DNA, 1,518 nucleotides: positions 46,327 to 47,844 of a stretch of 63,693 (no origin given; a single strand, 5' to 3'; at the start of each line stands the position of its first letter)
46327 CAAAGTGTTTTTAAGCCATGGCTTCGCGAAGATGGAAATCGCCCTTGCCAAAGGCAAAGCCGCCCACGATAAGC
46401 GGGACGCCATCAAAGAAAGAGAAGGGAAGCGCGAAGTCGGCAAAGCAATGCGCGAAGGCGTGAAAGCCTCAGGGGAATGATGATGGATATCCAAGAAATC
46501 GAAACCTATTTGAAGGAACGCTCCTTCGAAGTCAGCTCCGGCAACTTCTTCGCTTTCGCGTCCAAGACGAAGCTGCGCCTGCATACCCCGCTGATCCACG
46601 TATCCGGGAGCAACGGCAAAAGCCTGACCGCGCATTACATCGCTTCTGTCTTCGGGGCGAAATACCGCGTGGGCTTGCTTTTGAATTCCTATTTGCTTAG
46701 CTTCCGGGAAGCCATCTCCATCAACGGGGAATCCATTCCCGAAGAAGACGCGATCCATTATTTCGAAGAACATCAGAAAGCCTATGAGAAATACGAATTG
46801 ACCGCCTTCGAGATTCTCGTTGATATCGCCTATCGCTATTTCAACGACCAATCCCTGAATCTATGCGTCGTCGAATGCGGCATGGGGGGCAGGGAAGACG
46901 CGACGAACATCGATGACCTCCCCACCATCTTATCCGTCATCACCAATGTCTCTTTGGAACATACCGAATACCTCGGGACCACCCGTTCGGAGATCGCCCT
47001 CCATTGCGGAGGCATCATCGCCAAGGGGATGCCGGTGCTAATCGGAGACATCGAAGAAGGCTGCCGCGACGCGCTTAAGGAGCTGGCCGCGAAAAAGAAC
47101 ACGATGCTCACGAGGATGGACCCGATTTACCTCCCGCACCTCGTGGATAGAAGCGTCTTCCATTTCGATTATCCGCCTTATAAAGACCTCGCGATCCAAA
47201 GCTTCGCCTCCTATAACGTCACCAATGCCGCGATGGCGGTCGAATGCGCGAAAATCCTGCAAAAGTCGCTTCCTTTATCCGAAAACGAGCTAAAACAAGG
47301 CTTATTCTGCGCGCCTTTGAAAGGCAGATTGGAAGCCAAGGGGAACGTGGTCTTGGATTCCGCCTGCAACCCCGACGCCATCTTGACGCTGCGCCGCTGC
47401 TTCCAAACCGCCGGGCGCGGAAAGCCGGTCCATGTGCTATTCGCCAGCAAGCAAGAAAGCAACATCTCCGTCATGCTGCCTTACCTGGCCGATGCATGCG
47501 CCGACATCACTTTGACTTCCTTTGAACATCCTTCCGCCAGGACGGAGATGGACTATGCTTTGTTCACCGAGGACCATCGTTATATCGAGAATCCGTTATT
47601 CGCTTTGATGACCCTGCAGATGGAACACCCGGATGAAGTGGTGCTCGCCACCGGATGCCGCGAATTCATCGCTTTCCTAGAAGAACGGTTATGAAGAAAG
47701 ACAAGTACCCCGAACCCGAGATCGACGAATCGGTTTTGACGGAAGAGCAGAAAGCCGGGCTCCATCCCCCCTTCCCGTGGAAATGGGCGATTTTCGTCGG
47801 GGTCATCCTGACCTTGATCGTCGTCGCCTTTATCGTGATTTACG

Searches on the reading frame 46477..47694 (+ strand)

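Call 80: search_protein_families(library=pfam, proteins=[window:46477-47694:+], max_evalue=0.00001)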
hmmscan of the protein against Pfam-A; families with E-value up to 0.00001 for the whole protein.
window:46477-47694:+ (405 aa): 1 family
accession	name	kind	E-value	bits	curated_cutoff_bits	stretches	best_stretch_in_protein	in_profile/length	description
PF08245.18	Mur_ligase_M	-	7.7e-08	33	24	1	42-193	1-126/200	Mur ligase middle domain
